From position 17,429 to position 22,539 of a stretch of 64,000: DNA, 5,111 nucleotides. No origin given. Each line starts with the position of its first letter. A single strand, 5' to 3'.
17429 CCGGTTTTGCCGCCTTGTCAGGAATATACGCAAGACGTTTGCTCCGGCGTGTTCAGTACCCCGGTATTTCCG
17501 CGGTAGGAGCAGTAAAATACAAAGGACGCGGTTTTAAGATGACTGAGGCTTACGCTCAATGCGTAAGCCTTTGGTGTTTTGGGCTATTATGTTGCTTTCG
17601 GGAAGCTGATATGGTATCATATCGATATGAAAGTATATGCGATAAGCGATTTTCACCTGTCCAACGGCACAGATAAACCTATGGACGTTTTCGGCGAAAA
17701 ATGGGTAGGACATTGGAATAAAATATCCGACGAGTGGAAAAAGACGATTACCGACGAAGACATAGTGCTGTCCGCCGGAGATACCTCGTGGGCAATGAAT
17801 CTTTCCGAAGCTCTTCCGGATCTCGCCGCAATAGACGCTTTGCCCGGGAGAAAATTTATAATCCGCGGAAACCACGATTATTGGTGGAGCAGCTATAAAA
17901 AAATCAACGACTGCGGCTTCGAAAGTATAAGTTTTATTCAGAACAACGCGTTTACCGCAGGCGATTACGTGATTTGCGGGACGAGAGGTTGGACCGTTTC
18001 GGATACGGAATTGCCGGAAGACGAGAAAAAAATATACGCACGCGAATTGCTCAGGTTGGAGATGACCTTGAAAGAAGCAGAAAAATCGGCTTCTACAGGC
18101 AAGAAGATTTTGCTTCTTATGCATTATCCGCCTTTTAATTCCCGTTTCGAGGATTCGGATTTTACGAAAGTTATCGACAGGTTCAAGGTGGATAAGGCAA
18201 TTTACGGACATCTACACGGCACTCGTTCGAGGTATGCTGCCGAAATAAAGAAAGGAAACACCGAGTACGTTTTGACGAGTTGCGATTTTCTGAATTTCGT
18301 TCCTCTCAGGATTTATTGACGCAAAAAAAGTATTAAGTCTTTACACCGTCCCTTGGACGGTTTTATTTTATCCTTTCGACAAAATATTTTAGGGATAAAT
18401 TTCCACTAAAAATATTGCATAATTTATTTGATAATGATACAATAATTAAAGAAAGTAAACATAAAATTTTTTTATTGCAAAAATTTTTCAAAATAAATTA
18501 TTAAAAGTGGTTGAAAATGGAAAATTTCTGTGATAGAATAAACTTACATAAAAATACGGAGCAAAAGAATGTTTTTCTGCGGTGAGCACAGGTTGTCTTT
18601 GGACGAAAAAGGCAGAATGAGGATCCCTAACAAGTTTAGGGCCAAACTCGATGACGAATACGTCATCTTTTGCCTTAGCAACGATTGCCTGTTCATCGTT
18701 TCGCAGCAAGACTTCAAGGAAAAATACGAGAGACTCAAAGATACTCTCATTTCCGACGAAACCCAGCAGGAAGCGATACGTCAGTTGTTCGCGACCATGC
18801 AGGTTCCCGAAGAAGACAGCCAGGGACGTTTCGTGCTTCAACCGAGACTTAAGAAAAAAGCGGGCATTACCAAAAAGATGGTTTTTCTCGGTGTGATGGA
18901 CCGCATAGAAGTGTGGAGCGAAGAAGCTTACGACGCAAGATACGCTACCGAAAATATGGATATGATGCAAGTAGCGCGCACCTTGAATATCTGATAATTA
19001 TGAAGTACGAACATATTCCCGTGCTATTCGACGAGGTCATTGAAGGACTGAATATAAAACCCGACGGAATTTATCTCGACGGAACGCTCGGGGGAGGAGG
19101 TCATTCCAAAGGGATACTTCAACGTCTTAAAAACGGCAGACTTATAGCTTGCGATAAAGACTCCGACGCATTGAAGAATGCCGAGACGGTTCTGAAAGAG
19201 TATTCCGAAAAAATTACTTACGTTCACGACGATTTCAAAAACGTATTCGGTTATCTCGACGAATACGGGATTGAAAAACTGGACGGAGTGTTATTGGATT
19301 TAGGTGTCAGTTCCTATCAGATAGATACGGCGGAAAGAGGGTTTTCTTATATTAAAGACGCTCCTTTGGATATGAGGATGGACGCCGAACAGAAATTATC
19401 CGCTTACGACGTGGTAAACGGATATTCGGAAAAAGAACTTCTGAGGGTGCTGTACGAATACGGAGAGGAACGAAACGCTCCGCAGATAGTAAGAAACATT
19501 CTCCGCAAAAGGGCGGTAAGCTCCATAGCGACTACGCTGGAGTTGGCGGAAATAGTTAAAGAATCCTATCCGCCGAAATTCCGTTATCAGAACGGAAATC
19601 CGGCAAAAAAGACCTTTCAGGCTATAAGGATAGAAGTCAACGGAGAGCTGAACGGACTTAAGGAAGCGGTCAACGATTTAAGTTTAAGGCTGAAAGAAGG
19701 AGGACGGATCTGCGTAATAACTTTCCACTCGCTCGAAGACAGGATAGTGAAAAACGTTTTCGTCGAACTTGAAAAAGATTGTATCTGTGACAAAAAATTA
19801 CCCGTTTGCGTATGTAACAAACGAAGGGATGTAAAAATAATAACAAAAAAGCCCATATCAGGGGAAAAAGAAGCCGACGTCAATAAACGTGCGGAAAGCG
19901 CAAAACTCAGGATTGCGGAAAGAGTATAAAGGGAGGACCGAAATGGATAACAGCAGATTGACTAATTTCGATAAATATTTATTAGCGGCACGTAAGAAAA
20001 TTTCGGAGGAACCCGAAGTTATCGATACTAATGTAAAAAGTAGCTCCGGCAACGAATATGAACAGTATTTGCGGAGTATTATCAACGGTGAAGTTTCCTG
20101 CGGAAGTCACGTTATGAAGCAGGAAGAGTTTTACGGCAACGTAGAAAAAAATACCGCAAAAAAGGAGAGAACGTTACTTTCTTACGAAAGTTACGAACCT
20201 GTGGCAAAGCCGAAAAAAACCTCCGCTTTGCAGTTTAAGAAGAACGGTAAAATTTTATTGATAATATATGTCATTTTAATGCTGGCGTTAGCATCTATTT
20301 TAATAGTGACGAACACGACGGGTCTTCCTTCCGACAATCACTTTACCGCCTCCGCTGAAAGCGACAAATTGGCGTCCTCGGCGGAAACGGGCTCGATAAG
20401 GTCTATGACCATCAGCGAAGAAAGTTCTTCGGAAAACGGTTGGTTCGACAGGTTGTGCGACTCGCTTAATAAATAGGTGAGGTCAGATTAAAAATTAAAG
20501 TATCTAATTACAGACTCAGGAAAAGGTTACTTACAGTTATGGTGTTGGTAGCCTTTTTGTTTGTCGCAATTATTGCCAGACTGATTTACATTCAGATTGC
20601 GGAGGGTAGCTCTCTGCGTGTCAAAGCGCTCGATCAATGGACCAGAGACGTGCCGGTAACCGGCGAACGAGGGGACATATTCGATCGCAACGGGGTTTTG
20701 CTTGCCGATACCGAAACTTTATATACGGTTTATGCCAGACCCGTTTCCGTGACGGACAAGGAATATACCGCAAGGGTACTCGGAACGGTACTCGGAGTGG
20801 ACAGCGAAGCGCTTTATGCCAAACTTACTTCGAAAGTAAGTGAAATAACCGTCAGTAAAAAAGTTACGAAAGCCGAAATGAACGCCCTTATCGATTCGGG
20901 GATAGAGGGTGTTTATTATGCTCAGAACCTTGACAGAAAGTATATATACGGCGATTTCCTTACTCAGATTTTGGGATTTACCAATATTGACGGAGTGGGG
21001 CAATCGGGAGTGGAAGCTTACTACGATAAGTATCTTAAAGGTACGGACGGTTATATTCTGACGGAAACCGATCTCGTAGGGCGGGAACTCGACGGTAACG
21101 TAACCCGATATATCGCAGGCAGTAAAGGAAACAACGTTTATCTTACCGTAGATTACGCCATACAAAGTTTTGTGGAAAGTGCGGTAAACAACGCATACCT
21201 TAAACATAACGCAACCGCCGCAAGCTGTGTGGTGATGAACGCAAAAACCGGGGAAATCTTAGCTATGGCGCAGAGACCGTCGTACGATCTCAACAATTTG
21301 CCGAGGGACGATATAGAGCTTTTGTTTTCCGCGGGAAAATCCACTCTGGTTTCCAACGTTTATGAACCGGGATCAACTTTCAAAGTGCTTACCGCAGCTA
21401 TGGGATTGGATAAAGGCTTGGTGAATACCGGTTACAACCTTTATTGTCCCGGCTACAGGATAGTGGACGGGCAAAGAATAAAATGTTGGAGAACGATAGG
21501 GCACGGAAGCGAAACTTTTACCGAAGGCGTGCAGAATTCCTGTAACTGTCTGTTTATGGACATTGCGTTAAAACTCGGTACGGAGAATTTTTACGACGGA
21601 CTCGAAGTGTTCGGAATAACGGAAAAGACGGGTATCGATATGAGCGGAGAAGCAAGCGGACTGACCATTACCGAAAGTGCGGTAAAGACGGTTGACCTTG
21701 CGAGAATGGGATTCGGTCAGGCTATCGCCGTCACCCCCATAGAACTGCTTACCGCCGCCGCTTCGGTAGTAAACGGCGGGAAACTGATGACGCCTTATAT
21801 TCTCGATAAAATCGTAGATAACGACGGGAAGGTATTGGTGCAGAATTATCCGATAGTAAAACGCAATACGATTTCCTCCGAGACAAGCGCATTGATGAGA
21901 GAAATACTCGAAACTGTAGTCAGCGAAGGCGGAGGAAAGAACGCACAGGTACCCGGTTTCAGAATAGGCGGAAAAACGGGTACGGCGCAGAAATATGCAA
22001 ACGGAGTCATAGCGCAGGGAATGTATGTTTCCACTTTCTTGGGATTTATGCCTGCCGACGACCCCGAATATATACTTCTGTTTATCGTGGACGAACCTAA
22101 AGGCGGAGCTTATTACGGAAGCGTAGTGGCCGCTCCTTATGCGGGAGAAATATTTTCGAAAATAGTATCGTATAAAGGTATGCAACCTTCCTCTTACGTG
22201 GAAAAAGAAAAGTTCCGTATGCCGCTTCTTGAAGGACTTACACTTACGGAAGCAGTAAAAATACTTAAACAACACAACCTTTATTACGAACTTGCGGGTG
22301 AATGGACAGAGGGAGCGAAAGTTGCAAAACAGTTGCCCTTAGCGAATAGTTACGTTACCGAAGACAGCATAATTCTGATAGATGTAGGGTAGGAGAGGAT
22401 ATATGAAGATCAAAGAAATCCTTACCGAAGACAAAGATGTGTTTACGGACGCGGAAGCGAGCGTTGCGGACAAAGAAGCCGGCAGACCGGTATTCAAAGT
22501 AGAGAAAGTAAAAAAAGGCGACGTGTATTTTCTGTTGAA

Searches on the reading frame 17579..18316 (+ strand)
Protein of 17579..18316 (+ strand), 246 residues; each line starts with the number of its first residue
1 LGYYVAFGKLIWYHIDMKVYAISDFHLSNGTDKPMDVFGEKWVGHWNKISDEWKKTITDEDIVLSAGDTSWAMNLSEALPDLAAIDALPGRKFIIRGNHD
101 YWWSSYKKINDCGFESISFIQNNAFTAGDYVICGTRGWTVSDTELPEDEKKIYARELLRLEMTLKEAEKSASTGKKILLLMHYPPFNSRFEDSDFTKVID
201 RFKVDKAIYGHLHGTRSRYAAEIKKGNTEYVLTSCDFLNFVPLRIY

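Call 37: search_protein_families(library=pfam, proteins=[window:17579-18316:+], max_evalue=0.00001)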
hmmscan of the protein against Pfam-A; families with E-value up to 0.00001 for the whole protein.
window:17579-18316:+ (246 aa): 2 families
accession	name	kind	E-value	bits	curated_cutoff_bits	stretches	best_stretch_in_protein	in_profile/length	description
PF00149.33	Metallophos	-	5.8e-14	53.4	21.5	1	17-213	1-189/191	Calcineurin-like phosphoesterase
PF12850.12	Metallophos_2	-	2.9e-06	27.8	27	1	17-218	1-122/154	Calcineurin-like phosphoesterase superfamily domain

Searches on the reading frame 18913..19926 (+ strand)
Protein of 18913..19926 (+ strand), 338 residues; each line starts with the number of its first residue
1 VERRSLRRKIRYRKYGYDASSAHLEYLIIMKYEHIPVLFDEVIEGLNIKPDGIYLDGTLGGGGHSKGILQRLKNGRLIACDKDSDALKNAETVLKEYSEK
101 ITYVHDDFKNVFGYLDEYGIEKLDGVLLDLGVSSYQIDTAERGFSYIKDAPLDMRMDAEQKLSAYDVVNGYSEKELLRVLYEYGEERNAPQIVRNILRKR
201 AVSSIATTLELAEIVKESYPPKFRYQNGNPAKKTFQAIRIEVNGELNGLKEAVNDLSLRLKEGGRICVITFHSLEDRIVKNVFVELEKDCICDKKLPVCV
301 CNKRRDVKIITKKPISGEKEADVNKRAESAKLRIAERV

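Call 37: search_protein_families(library=pfam, proteins=[window:18913-19926:+], max_evalue=0.00001)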
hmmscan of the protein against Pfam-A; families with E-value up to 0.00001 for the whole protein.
window:18913-19926:+ (338 aa): 1 family
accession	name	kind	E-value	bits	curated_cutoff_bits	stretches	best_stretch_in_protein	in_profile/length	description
PF01795.25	Methyltransf_5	-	7.4e-118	394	27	1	32-337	2-308/309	MraW methylase family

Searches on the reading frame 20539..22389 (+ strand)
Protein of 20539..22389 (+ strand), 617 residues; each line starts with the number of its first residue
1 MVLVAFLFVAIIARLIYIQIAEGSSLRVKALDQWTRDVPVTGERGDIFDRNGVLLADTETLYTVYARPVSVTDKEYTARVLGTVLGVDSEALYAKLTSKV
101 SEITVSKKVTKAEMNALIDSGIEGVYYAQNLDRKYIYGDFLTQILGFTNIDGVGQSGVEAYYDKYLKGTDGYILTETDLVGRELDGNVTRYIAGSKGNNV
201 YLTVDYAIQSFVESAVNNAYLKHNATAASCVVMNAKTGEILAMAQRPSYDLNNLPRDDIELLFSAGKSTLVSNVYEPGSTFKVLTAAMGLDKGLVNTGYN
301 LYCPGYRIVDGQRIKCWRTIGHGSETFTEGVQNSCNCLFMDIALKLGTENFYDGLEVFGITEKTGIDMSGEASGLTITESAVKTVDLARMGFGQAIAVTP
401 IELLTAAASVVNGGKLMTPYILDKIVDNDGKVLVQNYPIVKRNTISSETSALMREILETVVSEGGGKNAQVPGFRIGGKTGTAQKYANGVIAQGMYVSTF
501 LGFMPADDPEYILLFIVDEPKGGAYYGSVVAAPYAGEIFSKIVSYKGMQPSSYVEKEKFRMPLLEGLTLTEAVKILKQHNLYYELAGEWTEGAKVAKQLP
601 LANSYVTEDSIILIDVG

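Call 37: search_protein_families(library=pfam, proteins=[window:20539-22389:+], max_evalue=0.00001)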
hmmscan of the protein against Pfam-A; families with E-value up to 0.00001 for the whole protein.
window:20539-22389:+ (617 aa): 2 families
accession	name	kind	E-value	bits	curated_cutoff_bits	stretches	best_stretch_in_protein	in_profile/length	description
PF00905.27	Transpeptidase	-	5.1e-74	249.6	22.1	1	229-539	2-298/299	Penicillin binding protein transpeptidase domain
PF03717.20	PBP_dimer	-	1.6e-20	74.7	24.4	1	41-184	3-176/180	Penicillin-binding Protein dimerisation domain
